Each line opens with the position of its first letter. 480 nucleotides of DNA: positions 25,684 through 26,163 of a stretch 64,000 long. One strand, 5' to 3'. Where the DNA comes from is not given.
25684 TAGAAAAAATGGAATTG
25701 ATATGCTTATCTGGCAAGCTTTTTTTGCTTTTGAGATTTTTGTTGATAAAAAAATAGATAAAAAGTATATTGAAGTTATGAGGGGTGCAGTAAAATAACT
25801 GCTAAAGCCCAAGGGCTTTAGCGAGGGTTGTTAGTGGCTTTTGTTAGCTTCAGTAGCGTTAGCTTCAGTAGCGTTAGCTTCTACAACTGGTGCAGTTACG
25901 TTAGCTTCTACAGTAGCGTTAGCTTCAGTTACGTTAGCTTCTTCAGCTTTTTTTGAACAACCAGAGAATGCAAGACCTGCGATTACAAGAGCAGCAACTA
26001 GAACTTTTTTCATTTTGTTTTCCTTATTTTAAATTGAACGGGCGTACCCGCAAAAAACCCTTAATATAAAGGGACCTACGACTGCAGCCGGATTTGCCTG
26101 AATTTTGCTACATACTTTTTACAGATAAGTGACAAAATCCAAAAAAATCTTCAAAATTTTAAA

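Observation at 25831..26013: Miniature lipoprotein whose mature part is six consecutive bacterial N-glycosylation sequons (natural 'glyco-tag')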

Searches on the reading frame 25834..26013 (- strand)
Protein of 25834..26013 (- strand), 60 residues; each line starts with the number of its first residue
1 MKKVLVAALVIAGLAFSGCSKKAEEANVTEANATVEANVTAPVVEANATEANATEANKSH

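Call 7: find_homologous_proteins(query=window:25834-26013:-, max_evalue=10)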
Query seq(60 aa) (60 aa): 31 proteins with E <= 10 among 44 candidates.
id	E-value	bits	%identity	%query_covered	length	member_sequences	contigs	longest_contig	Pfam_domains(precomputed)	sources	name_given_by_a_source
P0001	1.7e-19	86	84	100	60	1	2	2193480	-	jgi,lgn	jgi:outer membrane murein-binding lipoprotein Lpp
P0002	1.8e-18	82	86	100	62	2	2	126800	-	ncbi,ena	-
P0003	3.1e-16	76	83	100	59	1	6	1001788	-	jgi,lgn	-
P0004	5.5e-16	75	81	100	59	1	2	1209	-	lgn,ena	-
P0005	1.8e-15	73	85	100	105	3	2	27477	-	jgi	jgi:outer membrane murein-binding lipoprotein Lpp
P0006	5.0e-14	69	65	92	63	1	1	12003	-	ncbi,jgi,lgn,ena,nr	ncbi:MAG TPA: hypothetical protein PLV58_12540 [Campylobacterales bacterium]|nr:hypothetical protein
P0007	5.9e-14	68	84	100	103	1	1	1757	-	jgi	jgi:hypothetical protein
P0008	2.2e-13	67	100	43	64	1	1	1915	-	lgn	-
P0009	4.2e-13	66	79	65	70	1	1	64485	-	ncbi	-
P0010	1.9e-12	64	73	95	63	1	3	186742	-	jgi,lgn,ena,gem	-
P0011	2.8e-12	63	70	92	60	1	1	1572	-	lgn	-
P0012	8.8e-12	62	68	100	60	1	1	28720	-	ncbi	-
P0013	1.1e-11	62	72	95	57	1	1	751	-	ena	-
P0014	2.6e-11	60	68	92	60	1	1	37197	-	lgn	-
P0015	1.5e-10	58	81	72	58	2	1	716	-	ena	-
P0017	3.9e-9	54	57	90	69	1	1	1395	-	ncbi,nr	ncbi:MAG: hypothetical protein IE890_12315 [Arcobacter sp.]|nr:hypothetical protein [Arcobacter sp.]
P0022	4.7e-5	41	61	95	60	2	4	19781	-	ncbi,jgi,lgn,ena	jgi:hypothetical protein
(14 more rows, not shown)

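Call 9: find_encoding_contigs(protein=window:25834-26013:-, flank=10000, max_places=4)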
Protein seq(60 aa) (60 aa): 23 contigs read that carry it; 4 places shown.
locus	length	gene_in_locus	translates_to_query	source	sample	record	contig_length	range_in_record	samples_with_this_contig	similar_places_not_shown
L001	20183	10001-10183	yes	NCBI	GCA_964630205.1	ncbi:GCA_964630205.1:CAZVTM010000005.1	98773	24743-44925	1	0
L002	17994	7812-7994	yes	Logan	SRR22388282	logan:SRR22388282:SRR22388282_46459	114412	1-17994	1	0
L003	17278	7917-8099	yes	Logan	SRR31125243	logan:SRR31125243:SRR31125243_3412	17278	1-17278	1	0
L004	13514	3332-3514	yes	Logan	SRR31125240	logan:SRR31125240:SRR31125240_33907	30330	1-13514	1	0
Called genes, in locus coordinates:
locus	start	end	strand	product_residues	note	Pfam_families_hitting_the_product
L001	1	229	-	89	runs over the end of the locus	PF01649:Ribosomal_S20p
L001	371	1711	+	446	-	PF02878:PGM_PMM_I, PF02879:PGM_PMM_II, PF02880:PGM_PMM_III, PF00408:PGM_PMM_IV (weak)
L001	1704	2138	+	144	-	PF01252:Peptidase_A8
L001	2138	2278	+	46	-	-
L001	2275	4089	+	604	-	PF07973:tRNA_SAD, PF00587:tRNA-synt_2b, PF03129:HGTP_anticodon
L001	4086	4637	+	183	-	PF05198:IF3_N, PF00707:IF3_C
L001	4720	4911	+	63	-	PF01632:Ribosomal_L35p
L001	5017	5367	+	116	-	PF00453:Ribosomal_L20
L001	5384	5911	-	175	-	PF03448:MgtE_N (weak)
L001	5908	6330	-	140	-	PF02050:FliJ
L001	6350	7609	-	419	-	PF00709:Adenylsucc_synt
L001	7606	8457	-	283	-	PF13393:tRNA-synt_His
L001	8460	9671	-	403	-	PF00266:Aminotran_5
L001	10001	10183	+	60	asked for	-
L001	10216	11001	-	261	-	PF08501:Shikimate_dh_N, PF18317:SDH_C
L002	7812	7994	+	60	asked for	-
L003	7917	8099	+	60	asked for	-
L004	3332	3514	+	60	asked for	-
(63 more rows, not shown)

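Call 10: find_encoding_contigs(protein=P0001, flank=10000, max_places=4)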
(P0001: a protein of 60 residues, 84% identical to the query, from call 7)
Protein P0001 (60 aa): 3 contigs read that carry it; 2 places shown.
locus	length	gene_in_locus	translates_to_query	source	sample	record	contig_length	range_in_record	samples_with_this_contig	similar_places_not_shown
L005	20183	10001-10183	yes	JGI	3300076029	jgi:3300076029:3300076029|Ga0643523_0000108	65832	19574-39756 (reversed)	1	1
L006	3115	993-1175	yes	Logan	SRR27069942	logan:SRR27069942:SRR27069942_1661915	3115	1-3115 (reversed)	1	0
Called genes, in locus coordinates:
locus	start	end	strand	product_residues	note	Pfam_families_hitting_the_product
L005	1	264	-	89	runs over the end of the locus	PF01649:Ribosomal_S20p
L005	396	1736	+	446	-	PF02878:PGM_PMM_I, PF02879:PGM_PMM_II, PF02880:PGM_PMM_III, PF00408:PGM_PMM_IV (weak)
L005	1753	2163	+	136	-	PF01252:Peptidase_A8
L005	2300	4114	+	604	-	PF07973:tRNA_SAD, PF00587:tRNA-synt_2b, PF03129:HGTP_anticodon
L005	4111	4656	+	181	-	PF05198:IF3_N, PF00707:IF3_C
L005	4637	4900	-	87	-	-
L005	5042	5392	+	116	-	PF00453:Ribosomal_L20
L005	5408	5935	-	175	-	-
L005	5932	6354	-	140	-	PF02050:FliJ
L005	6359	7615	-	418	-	PF00709:Adenylsucc_synt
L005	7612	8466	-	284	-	PF13393:tRNA-synt_His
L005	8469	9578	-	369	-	PF00266:Aminotran_5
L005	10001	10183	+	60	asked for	-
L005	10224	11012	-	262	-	PF08501:Shikimate_dh_N, PF01488:Shikimate_DH (weak), PF18317:SDH_C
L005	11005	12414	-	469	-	PF04715:, PF00425:Chorismate_bind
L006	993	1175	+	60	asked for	-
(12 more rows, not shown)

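Call 12: find_related_loci(query=A1, collection=genome_contigs, flank=3000)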
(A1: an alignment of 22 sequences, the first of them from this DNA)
Query A1 (60 aa) in genome_contigs; peptide patterns used: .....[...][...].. (x = any residue, [..] = any of these).
599 stretches matched a pattern (row limit reached: there are more); 14 encode a relative of the query (tblastn E <= 1e-3); 14 distinct loci.
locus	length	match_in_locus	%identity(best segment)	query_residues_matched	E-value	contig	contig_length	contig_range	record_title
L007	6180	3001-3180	100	1-60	1e-33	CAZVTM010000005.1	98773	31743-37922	MAG TPA_asm: uncultured Helicobacter sp. isolate SRP290908_co2_63 genome assembly, contig: NODE_211_length_98773_cov_5.5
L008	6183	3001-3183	89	1-60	3e-29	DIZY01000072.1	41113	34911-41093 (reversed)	MAG TPA_asm: Helicobacteraceae bacterium UBA6016 UBA6016_contig_3793, whole genome shotgun sequence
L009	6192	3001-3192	85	1-60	2e-24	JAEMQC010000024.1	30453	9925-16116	MAG: Campylobacteraceae bacterium isolate 2016_B01_C_14 c_000000000122, whole genome shotgun sequence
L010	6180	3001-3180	83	1-60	2e-23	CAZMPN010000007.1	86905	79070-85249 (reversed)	MAG TPA_asm: uncultured Helicobacter sp. isolate SRP278314_co2_375 genome assembly, contig: NODE_447_length_86905_cov_8.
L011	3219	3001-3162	84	1-57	1e-20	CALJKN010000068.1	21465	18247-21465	MAG TPA_asm: uncultured Helicobacteraceae bacterium isolate SRR6231178_bin.58_CONCOCT_v1.1_MAG genome assembly, contig:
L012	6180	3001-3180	77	1-57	2e-19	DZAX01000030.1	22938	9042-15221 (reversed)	MAG TPA_asm: Helicobacter cetorum isolate SulCav_PC08_66_41_1877 SulCav_PC08-66_1486_length_22938_cov_1097.146309, whole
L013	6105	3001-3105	79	1-39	5e-14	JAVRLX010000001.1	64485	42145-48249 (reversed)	MAG: Campylobacterales bacterium isolate TVZ.SD19.47 Campylobacterota_1_MX5.22_43_64486_13.367113, whole genome shotgun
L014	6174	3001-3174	59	1-56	3e-10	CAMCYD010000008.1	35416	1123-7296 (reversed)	MAG: Helicobacter pylori PMSS1 isolate MiH-14oct19-106 genome assembly, contig: MiH-14oct19-C2117, whole genome shotgun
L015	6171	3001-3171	61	1-57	4e-9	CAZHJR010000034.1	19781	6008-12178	MAG TPA_asm: uncultured Helicobacter sp. isolate SRP272421_co2_67 genome assembly, contig: NODE_7903_length_19781_cov_11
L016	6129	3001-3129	60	1-43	1e-6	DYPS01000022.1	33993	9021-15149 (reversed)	MAG TPA_asm: Desulfosporosinus sp. isolate SulCav_GS09_5_32_142 SulCav_GS09_5_1802_length_33993_cov_82_972067, whole gen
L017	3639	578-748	32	1-57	1e-6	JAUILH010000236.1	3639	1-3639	MAG: Bacteroidia bacterium isolate Co_bin.40 NODE_150131_length_3639_cov_0.955866, whole genome shotgun sequence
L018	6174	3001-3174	55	1-56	6e-7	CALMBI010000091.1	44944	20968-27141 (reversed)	MAG TPA_asm: uncultured Arcobacter sp. isolate SRR7346984_bin.41_CONCOCT_v1.1_MAG genome assembly, contig: ERZ795127.165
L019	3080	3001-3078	69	1-24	6e-6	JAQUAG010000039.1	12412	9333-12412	MAG: Arcobacteraceae bacterium isolate STC_79 NODE_11708_length_12412_cov_14.848596_Sandtown_C, whole genome shotgun seq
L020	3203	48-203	57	1-46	8e-6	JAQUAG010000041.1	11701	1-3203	MAG: Arcobacteraceae bacterium isolate STC_79 NODE_12833_length_11701_cov_15.674097_Sandtown_C, whole genome shotgun seq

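Call 37: search_protein_families(library=pfam, proteins=[window:25834-26013:-], max_evalue=0.001)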
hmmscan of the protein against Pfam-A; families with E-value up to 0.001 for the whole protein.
seq(60 aa): 0 families

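Call 46: find_encoding_contigs(protein=window:25834-26013:-, flank=300, max_places=10)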
Protein seq(60 aa) (60 aa): 23 contigs read that carry it; 10 places shown.
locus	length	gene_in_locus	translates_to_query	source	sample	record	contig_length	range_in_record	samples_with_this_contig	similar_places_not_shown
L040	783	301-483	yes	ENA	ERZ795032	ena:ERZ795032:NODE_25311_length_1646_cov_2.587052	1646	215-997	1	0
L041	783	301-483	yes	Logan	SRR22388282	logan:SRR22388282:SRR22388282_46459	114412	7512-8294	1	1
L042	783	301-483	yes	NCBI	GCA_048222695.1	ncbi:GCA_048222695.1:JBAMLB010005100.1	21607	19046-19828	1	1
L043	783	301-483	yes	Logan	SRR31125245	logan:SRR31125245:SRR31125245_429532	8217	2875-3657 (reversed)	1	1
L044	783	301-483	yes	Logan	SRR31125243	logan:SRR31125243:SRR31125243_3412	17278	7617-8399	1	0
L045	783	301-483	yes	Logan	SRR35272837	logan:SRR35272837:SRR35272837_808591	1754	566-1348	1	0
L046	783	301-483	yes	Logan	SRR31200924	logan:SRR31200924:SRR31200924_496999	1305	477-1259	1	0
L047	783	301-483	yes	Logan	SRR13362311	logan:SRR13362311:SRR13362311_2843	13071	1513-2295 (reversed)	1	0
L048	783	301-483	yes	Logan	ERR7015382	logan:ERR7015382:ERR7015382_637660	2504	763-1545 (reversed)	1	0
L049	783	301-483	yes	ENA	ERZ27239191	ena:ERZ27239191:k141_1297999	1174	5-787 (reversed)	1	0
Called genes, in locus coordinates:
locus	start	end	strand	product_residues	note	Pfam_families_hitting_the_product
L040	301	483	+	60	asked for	-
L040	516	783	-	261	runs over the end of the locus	PF08501:Shikimate_dh_N, PF18317:SDH_C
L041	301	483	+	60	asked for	-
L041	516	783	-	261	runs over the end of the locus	PF08501:Shikimate_dh_N, PF18317:SDH_C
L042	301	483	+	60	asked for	-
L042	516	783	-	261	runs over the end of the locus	PF08501:Shikimate_dh_N, PF18317:SDH_C (weak)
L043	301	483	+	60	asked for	-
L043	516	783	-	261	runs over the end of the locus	PF08501:Shikimate_dh_N, PF18317:SDH_C (weak)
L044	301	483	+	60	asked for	-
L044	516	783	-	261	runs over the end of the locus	PF08501:Shikimate_dh_N, PF18317:SDH_C (weak)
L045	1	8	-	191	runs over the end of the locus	?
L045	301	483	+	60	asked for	-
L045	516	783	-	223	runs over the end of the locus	?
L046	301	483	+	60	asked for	-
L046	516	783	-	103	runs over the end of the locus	?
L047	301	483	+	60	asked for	-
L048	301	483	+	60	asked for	-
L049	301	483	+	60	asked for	-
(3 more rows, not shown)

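Call 70: search_protein_families(library=ncbifam, proteins=[window:25834-26013:-, P0017, P0022], max_evalue=10)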
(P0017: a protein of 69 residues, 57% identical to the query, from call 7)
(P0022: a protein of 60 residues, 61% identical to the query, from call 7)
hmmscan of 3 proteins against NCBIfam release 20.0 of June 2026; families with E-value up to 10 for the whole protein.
seq(60 aa): 16 families
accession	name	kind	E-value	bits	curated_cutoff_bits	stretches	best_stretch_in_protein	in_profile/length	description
NF050142.1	PG1828_fam_lipo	equivalog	5e-07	30.4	50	1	1-48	1-52/59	PG1828 family lipoprotein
NF047840.1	lipo_Ag473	exception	7e-05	23.6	100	1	1-58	1-55/136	Ag473 family lipoprotein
NF038041.1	fim_Mfa1_fam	subfamily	0.0004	19.7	130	1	1-55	2-60/495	Mfa1 family fimbria major subunit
NF053526.1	Myco_lipo_LppK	equivalog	0.00057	19.9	125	1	4-50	8-54/167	lipoprotein LppK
NF040598.1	Ala_zip_lipo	subfamily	0.0013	19.2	43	1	2-58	1-57/90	Lpp/OprI family alanine-zipper lipoprotein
NF047408.1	SA0632_fam_LP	equivalog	0.0046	16.6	70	1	1-29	1-28/68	SA0632 family lipoprotein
NF041193.1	lipo_SP0191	subfamily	0.014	15.4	75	1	1-47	1-46/190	SP0191 family lipoprotein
NF041330.1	BimD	equivalog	0.017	15.6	200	1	6-42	12-46/121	protein BimD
NF011796.0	PRK15263.1-2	equivalog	0.021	14.6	213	1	1-57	2-57/193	putative fimbrial protein StaE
NF033894.1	Eex_IncN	subfamily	0.044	13.7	33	1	2-24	1-23/65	EexN family lipoprotein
TIGR02722.1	lp_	equivalog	0.046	13.7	110.55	1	3-41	2-41/189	penicillin-binding protein activator LpoB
NF041428.1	TrsH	subfamily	0.049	13.7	150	1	1-34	1-32/149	TrsH/TraH family protein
NF045774.1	cytochro_C551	exception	0.049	13.6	118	1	1-45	1-47/110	cytochrome c551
NF052551.1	EnvBioLpgNMYCTU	equivalog_domain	0.051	12.9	250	1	1-57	1-57/227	envelope biogenesis lipoprotein LpqN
NF053689.1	BamJ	equivalog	0.12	12.7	100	1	2-50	2-57/184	BamJ family beta-barrel-assembly machinery protein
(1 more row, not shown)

P0017 (69 aa): 20 families
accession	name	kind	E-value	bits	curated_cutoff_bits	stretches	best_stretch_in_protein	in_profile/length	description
NF050142.1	PG1828_fam_lipo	equivalog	4.1e-05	24.2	50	1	1-50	1-52/59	PG1828 family lipoprotein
TIGR02722.1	lp_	equivalog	0.00033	20.7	110.55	1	2-58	1-58/189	penicillin-binding protein activator LpoB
NF052675.1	XAC1346_fam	equivalog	0.0004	20.9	120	1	1-65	1-62/108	XAC1346 family secretion chaperone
NF046053.1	lipo_BPTD_2524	equivalog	0.0012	19.2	50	1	1-53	1-53/132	BPTD_2524 family lipoprotein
NF041193.1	lipo_SP0191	subfamily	0.0027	17.8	75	1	1-54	1-50/190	SP0191 family lipoprotein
NF045774.1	cytochro_C551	exception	0.0044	17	118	1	1-49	1-49/110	cytochrome c551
NF041428.1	TrsH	subfamily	0.016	15.3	150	1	1-43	1-42/149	TrsH/TraH family protein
NF058647.1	lipo_LytA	equivalog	0.026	14.7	110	1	1-49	1-51/107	acidic lipoprotein LytA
NF040598.1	Ala_zip_lipo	subfamily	0.032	14.7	43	1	2-68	1-66/90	Lpp/OprI family alanine-zipper lipoprotein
NF002708.1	PRK02515.1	equivalog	0.061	13.2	85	1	1-62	1-64/137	photosystem II complex extrinsic protein PsbU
NF053689.1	BamJ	equivalog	0.064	13.5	100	1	1-56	1-62/184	BamJ family beta-barrel-assembly machinery protein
NF008285.0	PRK11063.1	subfamily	0.064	12.6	374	1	1-57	5-61/271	methionine ABC transporter substrate-binding lipoprotein MetQ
TIGR03352.1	VI_chp_3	equivalog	0.067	12.9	31.6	1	9-51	5-48/147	type VI secretion system lipoprotein TssJ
NF010293.0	PRK13733.1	subfamily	0.089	13.1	150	1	1-63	1-68/171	F-type conjugal transfer protein TraV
NF053559.1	LolB1_Flavo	equivalog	0.09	12.3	50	1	9-55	3-53/244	lipoprotein insertase outer membrane protein LolB1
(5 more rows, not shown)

P0022 (60 aa): 5 families
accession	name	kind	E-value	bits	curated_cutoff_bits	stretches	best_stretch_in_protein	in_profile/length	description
NF041330.1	BimD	equivalog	0.037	14.6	200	1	4-41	5-43/121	protein BimD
NF005249.0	PRK06760.1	subfamily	0.037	13.6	287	1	1-30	1-30/223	hypothetical protein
NF053526.1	Myco_lipo_LppK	equivalog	0.052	13.5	125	1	1-50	1-53/167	lipoprotein LppK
NF033894.1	Eex_IncN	subfamily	0.24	11.4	33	1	2-25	1-22/65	EexN family lipoprotein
NF050142.1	PG1828_fam_lipo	equivalog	0.3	11.8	50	1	1-38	1-35/59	PG1828 family lipoprotein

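Call 71: search_protein_families(library=pfam, proteins=[window:25834-26013:-, P0017, P0022], max_evalue=10)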
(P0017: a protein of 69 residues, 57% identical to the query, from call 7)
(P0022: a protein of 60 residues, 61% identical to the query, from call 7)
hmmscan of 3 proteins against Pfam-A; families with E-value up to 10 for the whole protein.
seq(60 aa): 2 families
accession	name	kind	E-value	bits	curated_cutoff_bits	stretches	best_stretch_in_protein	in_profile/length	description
PF20101.4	DUF6491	-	0.06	13.8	27.5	1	2-44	2-43/138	Family of unknown function (DUF6491)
PF08139.17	LPAM_1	-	0.84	10.6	20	1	1-19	1-17/18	Prokaryotic membrane lipoprotein lipid attachment site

P0017 (69 aa): 8 families
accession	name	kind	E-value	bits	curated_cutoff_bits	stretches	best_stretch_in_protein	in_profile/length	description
PF24381.1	DUF7537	-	0.0036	17.3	31.7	1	7-60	3-57/258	Family of unknown function (DUF7537)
PF21827.1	New_glue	-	0.046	13.9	31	1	1-62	1-58/94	New glue protein family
PF19508.4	DUF6042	-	0.08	13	26.8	1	5-64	22-82/219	Family of unknown function (DUF6042)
PF12732.12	YtxH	-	0.094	13.6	37.5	1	10-65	12-67/71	YtxH-like protein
PF16386.10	DUF4995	-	0.13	12.8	28.4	1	1-28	1-28/73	Domain of unknown function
PF16810.10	RXLR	-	0.21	12.5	26.9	1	5-47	5-48/141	RXLR phytopathogen effector protein, Avirulence activity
PF18836.7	B_solenoid_ydck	-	0.75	10.4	30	0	43-51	6-14/17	YdcK Beta solenoid repeat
PF08139.17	LPAM_1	-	3.3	8.8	20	1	1-19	1-17/18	Prokaryotic membrane lipoprotein lipid attachment site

P0022 (60 aa): 1 family
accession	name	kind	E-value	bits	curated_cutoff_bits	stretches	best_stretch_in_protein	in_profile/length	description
PF08139.17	LPAM_1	-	0.67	11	20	1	1-14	1-14/18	Prokaryotic membrane lipoprotein lipid attachment site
